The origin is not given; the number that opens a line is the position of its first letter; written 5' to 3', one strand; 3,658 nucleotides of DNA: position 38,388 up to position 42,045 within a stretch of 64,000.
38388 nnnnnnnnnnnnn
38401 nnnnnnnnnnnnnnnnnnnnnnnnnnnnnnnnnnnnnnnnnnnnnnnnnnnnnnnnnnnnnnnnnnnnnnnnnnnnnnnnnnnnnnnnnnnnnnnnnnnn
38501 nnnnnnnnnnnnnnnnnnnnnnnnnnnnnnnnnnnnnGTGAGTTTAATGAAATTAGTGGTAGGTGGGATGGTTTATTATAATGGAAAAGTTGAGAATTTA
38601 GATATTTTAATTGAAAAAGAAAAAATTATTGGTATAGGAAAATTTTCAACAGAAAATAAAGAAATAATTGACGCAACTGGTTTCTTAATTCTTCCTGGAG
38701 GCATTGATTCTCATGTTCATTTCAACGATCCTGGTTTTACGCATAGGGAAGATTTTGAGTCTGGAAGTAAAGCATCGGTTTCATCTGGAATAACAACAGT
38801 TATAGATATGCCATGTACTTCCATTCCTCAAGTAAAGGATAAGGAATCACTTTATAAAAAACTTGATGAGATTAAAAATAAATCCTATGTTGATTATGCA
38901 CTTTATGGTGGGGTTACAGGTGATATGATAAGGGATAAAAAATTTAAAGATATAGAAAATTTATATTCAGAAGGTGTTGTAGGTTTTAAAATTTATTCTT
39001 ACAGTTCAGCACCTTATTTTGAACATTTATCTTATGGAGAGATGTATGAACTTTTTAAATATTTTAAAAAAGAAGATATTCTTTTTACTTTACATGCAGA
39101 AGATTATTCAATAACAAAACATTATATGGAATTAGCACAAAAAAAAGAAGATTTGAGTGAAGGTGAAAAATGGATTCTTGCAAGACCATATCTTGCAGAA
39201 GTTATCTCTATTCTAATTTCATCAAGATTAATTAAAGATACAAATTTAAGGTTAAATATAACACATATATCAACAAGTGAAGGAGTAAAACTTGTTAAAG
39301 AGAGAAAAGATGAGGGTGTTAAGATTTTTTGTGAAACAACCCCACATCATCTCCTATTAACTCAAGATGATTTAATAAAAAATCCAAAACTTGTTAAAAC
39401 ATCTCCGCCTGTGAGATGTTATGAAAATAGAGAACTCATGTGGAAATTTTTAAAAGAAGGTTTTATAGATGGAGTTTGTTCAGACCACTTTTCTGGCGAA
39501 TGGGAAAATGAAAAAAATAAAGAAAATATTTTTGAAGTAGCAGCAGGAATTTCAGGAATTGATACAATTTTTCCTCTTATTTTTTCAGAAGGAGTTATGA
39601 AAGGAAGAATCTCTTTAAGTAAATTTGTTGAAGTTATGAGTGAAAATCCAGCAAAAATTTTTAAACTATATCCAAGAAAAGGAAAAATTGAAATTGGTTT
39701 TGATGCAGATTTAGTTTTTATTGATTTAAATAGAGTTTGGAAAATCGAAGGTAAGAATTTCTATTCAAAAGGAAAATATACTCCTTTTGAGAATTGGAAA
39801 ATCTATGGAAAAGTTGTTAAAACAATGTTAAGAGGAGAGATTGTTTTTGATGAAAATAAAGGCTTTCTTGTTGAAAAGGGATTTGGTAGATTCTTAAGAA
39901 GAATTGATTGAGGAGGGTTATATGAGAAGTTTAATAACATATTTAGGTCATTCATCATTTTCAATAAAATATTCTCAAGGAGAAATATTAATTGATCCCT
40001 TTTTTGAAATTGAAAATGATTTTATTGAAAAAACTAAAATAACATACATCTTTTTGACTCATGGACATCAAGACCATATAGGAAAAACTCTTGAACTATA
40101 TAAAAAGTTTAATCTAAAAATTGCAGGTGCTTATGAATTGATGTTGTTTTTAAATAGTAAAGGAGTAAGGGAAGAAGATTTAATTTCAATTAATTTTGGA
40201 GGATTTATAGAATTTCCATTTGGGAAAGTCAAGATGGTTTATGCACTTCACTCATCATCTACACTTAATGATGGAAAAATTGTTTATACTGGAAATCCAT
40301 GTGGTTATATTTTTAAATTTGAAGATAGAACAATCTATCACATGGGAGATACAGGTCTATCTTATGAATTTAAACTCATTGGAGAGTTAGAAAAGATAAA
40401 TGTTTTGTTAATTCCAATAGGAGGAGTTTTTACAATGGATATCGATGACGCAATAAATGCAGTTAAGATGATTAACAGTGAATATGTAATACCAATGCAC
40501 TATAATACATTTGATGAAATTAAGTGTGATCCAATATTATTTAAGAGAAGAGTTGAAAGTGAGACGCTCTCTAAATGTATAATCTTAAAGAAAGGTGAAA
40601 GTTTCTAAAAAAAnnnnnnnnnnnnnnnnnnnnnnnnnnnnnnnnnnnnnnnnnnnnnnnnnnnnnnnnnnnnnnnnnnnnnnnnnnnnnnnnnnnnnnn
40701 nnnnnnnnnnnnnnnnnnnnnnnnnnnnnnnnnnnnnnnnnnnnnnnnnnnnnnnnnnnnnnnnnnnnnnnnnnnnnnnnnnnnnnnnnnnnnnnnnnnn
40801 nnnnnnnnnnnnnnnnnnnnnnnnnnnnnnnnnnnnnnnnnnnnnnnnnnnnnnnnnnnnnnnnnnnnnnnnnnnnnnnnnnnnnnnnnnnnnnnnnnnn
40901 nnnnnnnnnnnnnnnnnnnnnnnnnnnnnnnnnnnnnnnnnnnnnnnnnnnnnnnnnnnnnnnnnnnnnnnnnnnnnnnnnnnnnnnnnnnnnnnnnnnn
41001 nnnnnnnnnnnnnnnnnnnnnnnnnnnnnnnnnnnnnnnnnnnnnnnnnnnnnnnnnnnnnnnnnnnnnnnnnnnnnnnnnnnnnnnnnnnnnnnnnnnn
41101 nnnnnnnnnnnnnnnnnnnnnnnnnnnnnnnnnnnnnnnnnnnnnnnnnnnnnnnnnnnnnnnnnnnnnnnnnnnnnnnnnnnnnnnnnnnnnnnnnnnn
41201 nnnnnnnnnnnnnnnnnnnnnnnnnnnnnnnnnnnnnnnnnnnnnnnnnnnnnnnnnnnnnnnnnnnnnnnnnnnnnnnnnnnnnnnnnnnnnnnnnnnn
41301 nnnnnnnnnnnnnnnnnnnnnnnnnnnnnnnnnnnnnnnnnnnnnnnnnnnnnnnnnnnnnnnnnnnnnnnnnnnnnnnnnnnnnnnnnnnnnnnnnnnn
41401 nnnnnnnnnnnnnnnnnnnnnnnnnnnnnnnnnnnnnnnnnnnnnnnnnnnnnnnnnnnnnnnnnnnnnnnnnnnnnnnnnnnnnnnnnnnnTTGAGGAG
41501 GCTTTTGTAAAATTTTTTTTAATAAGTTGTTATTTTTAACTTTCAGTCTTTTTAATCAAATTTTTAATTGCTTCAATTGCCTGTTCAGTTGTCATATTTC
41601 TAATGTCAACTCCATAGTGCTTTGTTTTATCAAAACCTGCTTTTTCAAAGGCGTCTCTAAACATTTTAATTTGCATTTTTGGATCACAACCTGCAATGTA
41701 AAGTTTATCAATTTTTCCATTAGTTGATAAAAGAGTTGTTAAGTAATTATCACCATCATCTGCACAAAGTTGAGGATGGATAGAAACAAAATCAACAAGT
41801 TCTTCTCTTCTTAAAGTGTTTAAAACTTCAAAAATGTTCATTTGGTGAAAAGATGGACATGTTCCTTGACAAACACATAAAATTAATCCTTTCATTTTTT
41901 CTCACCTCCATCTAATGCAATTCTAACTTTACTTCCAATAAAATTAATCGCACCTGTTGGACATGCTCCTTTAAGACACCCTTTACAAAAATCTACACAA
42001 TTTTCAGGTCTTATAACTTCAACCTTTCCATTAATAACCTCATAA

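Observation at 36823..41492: Operon coupling adenine deaminase and a cyclic amidohydrolase to an MBL hydrolase and a Clp1-family polynucleotide kinase.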

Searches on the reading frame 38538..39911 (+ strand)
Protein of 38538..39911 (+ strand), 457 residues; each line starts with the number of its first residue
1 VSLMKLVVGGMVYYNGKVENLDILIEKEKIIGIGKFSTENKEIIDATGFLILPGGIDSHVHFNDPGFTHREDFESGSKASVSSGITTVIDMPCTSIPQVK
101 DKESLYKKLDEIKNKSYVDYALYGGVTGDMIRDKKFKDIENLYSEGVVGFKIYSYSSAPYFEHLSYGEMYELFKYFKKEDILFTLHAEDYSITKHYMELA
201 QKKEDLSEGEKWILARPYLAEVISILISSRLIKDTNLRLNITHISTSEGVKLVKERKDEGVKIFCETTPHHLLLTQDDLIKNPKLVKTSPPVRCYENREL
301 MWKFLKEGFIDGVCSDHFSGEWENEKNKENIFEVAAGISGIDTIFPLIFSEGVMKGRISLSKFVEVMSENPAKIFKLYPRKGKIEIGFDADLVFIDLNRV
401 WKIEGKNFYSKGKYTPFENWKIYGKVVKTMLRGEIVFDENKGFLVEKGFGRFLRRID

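Call 3: search_protein_families(library=pfam, proteins=[window:38538-39911:+], max_evalue=0.01)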
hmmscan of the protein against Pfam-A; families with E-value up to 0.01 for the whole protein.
window:38538-39911:+ (457 aa): 3 families
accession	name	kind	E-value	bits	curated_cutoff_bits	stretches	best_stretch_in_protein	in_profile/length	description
PF01979.26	Amidohydro_1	-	1.8e-28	100.2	25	1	51-436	2-345/345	Amidohydrolase family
PF07969.17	Amidohydro_3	-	4.5e-13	49.9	29.7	2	355-437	404-472/472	Amidohydrolase family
PF19799.5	DUF6282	-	0.0071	16.5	26.8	0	221-275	128-181/196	Family of unknown function (DUF6282)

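Call 4: search_protein_families(library=ncbifam, proteins=[window:38538-39911:+], max_evalue=0.01)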
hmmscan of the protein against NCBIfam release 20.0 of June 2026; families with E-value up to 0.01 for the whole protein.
window:38538-39911:+ (457 aa): 64 families (the best 25 are shown)
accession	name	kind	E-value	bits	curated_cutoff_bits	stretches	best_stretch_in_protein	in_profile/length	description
TIGR00857.1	pyrC_multi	subfamily_domain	4.7e-101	338.7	279.05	1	17-439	2-411/412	dihydroorotase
TIGR03178.1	allantoinase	equivalog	1e-99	334.4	357.85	1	9-454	6-440/441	allantoinase AllB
NF004839.0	PRK06189.1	equivalog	1.6e-99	333.6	631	1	5-453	5-445/451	allantoinase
NF002668.0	PRK02382.1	equivalog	2.1e-95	320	452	1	14-454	9-427/436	dihydroorotase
NF058539.1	ergo_uti2_ErtD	equivalog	1.6e-90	304.2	650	1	5-454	3-446/449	hydantoin-5-propionate amidohydrolase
TIGR02033.1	D-hydantoinase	equivalog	8.4e-88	295.3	393.25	1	6-455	2-454/454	dihydropyrimidinase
NF005960.0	PRK08044.1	equivalog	1.3e-86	291.1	688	1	1-454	1-449/453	allantoinase AllB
NF006837.0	PRK09357.1-2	equivalog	9.4e-83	278.1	575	1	4-441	2-426/428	dihydroorotase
NF006559.0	PRK09060.1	equivalog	2.3e-82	276.7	482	1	6-441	8-426/444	dihydroorotase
NF003271.0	PRK04250.1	equivalog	2.9e-78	263.3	405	1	4-451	2-400/407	dihydroorotase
NF009941.0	PRK13404.1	subfamily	7.7e-77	258.9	647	1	9-455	10-461/478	dihydropyrimidinase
NF005751.0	PRK07575.1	equivalog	1.6e-76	257.6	529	1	11-441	12-424/440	dihydroorotase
NF058538.1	ergo_util_ErtD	equivalog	1.1e-72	245.4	600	1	6-454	4-445/446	hydantoin-5-propionate amidohydrolase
NF006688.0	PRK09236.1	equivalog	3.5e-70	237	535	1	11-441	10-430/444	dihydroorotase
NF006839.0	PRK09357.1-4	equivalog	6.6e-67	226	576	1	17-438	16-421/422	dihydroorotase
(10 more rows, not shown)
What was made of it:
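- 38547..39911 (+): Cyclic amidohydrolase of the dihydroorotase/allantoinase/hydantoinase group (454 aa from ATG 38547; the maximal ORF starts at GTG 38538). Its substrate is unresolved, and a purine-ring or ureide substrate is the likely kind. Allantoinase TIGR03178 at 334.4 bits, below its 357.9 cutoff (call 4).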

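Call 67: find_homologous_proteins(query=window:38547-39911:+, max_evalue=1e-20)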
Query window:38547-39911:+ (454 aa): 4180 proteins with E <= 1e-20 among 8000 candidates; the best 120 are listed.
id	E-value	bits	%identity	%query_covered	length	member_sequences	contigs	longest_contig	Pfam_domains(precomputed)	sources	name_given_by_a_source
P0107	0.0e+0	1026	100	100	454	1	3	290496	PF07969.18,PF01979.27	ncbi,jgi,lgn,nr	ncbi:MAG: dihydroorotase family protein [Caldisericia bacterium]|jgi:dihydropyrimidinase/allantoinas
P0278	1.1e-278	943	89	100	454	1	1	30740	PF07969.18,PF01979.27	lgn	-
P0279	4.7e-277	937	88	100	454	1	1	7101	PF07969.18,PF01979.27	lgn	-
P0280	4.7e-276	934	88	100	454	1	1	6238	PF07969.18,PF01979.27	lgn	-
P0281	2.5e-275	932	88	100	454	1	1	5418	PF07969.18,PF01979.27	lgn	-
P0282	8.3e-275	930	88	100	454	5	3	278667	PF07969.18,PF01979.27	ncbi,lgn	-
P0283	3.2e-274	928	88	100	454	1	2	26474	PF07969.18,PF01979.27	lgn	-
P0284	6.2e-261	884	83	100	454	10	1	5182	PF07969.18,PF01979.27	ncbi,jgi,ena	-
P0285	5.3e-260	881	83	100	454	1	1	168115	PF07969.18,PF01979.27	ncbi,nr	ncbi:MAG: dihydroorotase family protein [Caldisericia bacterium]|nr:dihydroorotase family protein [C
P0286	5.7e-257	871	82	100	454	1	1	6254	PF07969.18,PF01979.27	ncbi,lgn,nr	ncbi:MAG: dihydroorotase family protein [Caldisericia bacterium]|nr:dihydroorotase family protein [C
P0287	1.3e-232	791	75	100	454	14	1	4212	PF07969.18,PF01979.27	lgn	-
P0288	2.9e-232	790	75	100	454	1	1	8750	PF07969.18,PF12890.14,PF01979.27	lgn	-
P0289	4.2e-224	763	72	100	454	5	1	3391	PF07969.18,PF12890.14,PF01979.27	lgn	-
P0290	1.6e-222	758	71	100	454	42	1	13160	PF07969.18,PF12890.14,PF01979.27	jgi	-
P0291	6.3e-220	749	71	100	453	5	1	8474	PF07969.18,PF12890.14,PF01979.27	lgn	-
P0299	1.0e-110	389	43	96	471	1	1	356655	PF07969.18,PF01979.27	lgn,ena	-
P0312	5.9e-108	380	41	99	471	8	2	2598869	PF07969.18,PF01979.27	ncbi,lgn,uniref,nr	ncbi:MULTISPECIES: allantoinase AllB [unclassified Caloramator]|uniref:allantoinase AllB n=1 Tax=unc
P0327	2.9e-105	371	42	98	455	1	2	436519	PF07969.18,PF12890.14,PF01979.27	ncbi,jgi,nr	ncbi:MAG: allantoinase AllB [Caldiserica bacterium]|jgi:allantoinase|nr:allantoinase AllB [Caldiseri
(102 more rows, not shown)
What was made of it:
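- On Allantoinase AllB (TIGR03178): The nearest named relatives (41-44% identity) are called AllB or dihydroorotase (call 67).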

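Call 68: find_encoding_contigs(protein=P0312, flank=6000, max_places=1)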
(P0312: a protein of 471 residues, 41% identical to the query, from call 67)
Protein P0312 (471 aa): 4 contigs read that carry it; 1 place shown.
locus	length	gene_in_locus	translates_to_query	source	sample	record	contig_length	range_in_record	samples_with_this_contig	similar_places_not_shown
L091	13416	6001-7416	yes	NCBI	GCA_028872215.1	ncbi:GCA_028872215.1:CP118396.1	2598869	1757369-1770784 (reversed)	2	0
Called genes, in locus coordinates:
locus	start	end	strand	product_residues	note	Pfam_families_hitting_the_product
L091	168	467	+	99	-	PF01810:LysE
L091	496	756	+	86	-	-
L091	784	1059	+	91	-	PF07905:PucR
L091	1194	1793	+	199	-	-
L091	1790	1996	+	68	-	-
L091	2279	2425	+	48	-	PF13556:HTH_30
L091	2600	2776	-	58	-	-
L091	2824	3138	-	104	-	-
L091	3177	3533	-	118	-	-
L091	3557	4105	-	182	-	PF18573:BclA_C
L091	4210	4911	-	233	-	PF04199:Cyclase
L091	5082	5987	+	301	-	PF07837:FTCD_N, PF02971:FTCD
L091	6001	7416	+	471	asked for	PF01979:Amidohydro_1, PF07969:Amidohydro_3 (weak)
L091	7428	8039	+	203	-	PF00857:Isochorismatase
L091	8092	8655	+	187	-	PF02441:Flavoprotein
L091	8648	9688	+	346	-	PF20695:UbiD_N, PF01977:UbiD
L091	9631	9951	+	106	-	PF20696:UbiD_C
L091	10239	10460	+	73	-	-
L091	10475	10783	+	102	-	PF00936:BMC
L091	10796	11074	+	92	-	PF00936:BMC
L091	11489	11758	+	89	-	PF03319:EutN_CcmL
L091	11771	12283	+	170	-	PF07969:Amidohydro_3 (weak), PF01979:Amidohydro_1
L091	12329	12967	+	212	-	PF01979:Amidohydro_1, PF07969:Amidohydro_3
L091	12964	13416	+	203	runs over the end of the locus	PF13382:Adenine_deam_C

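Call 69: find_encoding_contigs(protein=P0327, flank=6000, max_places=1)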
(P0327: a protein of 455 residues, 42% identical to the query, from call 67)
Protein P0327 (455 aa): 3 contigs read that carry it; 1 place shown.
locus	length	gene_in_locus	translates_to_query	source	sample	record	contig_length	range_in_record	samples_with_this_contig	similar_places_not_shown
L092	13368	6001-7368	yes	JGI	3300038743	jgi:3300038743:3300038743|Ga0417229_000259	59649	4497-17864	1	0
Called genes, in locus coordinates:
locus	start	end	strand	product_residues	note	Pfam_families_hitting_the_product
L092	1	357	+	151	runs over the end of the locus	PF02915:Rubrerythrin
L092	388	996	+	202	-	PF01712:dNK, PF02223:Thymidylate_kin (weak), PF13238:AAA_18 (faint)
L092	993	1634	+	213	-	PF01712:dNK, PF13238:AAA_18 (faint)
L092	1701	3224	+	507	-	PF19568:Spore_III_AA, PF13401:AAA_22 (weak), PF13481:AAA_25 (faint), PF00004:AAA (weak), PF03266:NTPase_1 (faint), PF13238:AAA_18 (weak), PF25516:PTPase, PF01424:R3H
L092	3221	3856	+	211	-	PF02223:Thymidylate_kin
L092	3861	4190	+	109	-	PF06153:CdAMP_rec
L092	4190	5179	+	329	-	PF13177:DNA_pol3_delta2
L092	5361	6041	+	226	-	PF04468:PSP1, PF28472:PSP1_3rd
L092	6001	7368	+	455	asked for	PF01979:Amidohydro_1, PF12890:DHOase, PF07969:Amidohydro_3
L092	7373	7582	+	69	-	PF09723:Zn_ribbon_8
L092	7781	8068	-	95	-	PF11950:DUF3467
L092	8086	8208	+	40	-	-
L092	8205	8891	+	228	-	PF00132:Hexapep (weak), PF25084:LbH_EIF2B (weak), PF25087:GMPPB_C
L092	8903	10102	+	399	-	-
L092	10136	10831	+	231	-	PF00583:Acetyltransf_1, PF08445:FR47, PF13302:Acetyltransf_3, PF12746:GNAT_acetyltran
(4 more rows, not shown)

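Call 70: find_encoding_contigs(protein=P0299, flank=6000, max_places=1)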
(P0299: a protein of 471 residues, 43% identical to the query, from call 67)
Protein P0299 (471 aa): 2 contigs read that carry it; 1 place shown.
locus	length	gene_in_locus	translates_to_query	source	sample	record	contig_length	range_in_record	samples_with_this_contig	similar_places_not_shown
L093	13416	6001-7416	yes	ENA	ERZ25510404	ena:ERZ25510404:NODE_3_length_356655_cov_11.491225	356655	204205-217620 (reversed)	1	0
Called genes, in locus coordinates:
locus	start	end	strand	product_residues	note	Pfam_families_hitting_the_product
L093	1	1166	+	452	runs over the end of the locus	PF00202:Aminotran_3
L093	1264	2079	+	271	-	PF05853:BKACE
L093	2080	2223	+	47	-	-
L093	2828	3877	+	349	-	PF02277:DBI_PRT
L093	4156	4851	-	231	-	PF04199:Cyclase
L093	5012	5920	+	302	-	PF07837:FTCD_N, PF02971:FTCD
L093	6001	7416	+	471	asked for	PF01979:Amidohydro_1, PF07969:Amidohydro_3 (weak)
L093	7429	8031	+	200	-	PF00857:Isochorismatase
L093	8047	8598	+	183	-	PF02441:Flavoprotein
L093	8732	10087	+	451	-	PF20695:UbiD_N, PF01977:UbiD, PF20696:UbiD_C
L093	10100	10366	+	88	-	PF00936:BMC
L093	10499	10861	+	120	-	-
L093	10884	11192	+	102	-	PF00936:BMC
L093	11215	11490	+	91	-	PF00936:BMC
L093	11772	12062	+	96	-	-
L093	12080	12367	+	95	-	PF03319:EutN_CcmL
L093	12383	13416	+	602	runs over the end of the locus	PF01979:Amidohydro_1, PF07969:Amidohydro_3, PF13382:Adenine_deam_C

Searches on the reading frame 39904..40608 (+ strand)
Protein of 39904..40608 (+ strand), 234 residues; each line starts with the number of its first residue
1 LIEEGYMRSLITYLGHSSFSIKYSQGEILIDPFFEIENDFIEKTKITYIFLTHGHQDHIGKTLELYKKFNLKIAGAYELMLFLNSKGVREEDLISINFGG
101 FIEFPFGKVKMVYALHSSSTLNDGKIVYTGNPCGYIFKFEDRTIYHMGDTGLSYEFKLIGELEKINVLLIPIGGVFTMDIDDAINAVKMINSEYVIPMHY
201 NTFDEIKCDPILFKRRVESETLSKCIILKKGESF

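Call 3: search_protein_families(library=pfam, proteins=[window:39904-40608:+], max_evalue=0.01)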
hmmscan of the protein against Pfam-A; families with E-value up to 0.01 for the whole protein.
window:39904-40608:+ (234 aa): 3 families
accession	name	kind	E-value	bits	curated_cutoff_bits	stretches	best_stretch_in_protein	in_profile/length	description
PF13483.12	Lactamase_B_3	-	7.5e-26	91.5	24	1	11-199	2-160/160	Beta-lactamase superfamily domain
PF12706.13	Lactamase_B_2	-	7.8e-20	71.8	27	1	28-200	3-200/200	Beta-lactamase superfamily domain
PF00753.33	Lactamase_B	-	6.1e-11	43.1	22.7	1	15-187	5-178/196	Metallo-beta-lactamase superfamily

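Call 4: search_protein_families(library=ncbifam, proteins=[window:39904-40608:+], max_evalue=0.01)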
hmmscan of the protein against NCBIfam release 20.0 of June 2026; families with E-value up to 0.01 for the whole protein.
window:39904-40608:+ (234 aa): 8 families
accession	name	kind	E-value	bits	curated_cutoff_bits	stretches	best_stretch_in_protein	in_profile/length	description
NF001911.0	PRK00685.1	equivalog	4.2e-73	245.6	144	1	11-233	3-225/228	metal-dependent hydrolase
NF008688.0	PRK11709.1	equivalog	2.7e-08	33.1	306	1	44-210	108-293/355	L-ascorbate 6-phosphate lactonase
TIGR03413.1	GSH_gloB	equivalog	2.1e-06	27.3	200.8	1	43-96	41-94/248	hydroxyacylglutathione hydrolase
TIGR00649.1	MG423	subfamily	2.1e-06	26.4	400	1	43-170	56-187/546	RNase J family beta-CASP ribonuclease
NF047419.1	RNase_J1_RnjA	exception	0.00013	20.8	820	1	42-93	56-112/549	ribonuclease J1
TIGR02651.1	RNase_Z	equivalog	0.002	17.3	292.95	1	17-59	19-65/302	ribonuclease Z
NF007597.0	PRK10241.1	equivalog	0.0046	16.3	421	1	47-137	47-138/251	hydroxyacylglutathione hydrolase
NF012229.1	bla_class_B_core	domain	0.0048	17.1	100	1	43-73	49-78/139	metallo-beta-lactamase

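Call 7: search_solved_structures(query=window:39904-40608:+, max_evalue=0.001, show_alignments=2)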
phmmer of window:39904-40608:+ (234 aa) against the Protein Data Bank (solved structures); distinct sequences matched with E-value up to 0.001: 8.
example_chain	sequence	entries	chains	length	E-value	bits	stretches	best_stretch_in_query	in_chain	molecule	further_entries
3x2z_A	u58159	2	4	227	5.3e-50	173.4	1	11-233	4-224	UPF0173 metal-dependent hydrolase TM_1162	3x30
3x2y_A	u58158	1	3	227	8.8e-49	169.5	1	11-233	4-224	UPF0173 metal-dependent hydrolase TM_1162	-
3x2x_A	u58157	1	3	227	1.1e-48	169.1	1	11-233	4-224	UPF0173 metal-dependent hydrolase TM_1162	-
7e3v_A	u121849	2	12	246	1.5e-42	149.1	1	9-233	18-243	UPF0173 metal-dependent hydrolase C7P97_11315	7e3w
6hrg_A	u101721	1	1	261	1.7e-38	135.8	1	11-233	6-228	UPF0173 metal-dependent hydrolase Igni_1254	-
1vjn_A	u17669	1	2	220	8.4e-13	51.7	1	130-202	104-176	Zn-dependent hydrolase of metallo-beta-lactamase superfamily TM0207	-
3kl7_A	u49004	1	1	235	7.7e-11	45.3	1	10-202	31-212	Putative metal-dependent hydrolase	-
6k6s_A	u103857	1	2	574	0.00042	23.3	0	43-83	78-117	Ribonuclease J 1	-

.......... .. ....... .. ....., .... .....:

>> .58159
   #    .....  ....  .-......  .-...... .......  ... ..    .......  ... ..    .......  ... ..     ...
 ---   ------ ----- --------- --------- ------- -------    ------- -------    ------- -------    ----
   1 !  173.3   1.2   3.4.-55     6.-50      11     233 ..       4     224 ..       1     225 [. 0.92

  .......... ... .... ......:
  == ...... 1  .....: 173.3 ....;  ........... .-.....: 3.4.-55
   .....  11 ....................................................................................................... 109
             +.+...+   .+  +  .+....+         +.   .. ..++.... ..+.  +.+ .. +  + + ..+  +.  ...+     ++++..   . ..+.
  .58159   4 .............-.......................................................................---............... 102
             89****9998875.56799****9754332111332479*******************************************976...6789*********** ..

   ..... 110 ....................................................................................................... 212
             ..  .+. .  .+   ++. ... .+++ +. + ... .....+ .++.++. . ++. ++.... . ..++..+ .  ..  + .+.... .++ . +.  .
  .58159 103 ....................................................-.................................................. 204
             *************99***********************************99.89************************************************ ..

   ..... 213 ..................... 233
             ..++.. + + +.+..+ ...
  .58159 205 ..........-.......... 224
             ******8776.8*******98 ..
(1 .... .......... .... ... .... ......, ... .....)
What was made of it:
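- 39922..40608 (+): UPF0173 metallo-beta-lactamase-fold hydrolase (228 aa from ATG 39922; the maximal ORF starts at TTG 39904). The HGHQDH metal motif is present. There is no beta-CASP domain and no RNase Z exosite. PDB TM_1162 at E = 5e-50 and Igni18 at E = 2e-38 (call 7).
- On UPF0173 metal-dependent hydrolase (NCBIfam NF001911 / PRK00685; Pfam Lactamase_B_3): The HGHQDH motif is seen in the call 7 alignment.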

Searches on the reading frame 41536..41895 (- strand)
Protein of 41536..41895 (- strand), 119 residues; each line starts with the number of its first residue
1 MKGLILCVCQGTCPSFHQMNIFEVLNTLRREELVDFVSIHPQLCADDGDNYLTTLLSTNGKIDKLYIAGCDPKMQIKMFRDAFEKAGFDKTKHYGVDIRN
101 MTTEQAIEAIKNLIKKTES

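Call 3: search_protein_families(library=pfam, proteins=[window:41536-41895:-], max_evalue=0.01)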
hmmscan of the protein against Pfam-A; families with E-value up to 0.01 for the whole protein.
window:41536-41895:- (119 aa): 0 families

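Call 4: search_protein_families(library=ncbifam, proteins=[window:41536-41895:-], max_evalue=0.01)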
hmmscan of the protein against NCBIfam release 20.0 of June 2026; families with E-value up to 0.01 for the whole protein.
window:41536-41895:- (119 aa): 2 families
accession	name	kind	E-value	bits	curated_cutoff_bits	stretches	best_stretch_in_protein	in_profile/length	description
NF040770.1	hetero_SS_HdrA2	exception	2.7e-06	25.8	1100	1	6-100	6-97/777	CoB-CoM heterodisulfide reductase HdrA2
NF041778.1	hetero_SS_HdrA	equivalog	0.00014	19.9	1400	1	3-99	9-100/771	ferredoxin:CoB-CoM heterodisulfide reductase subunit HdrA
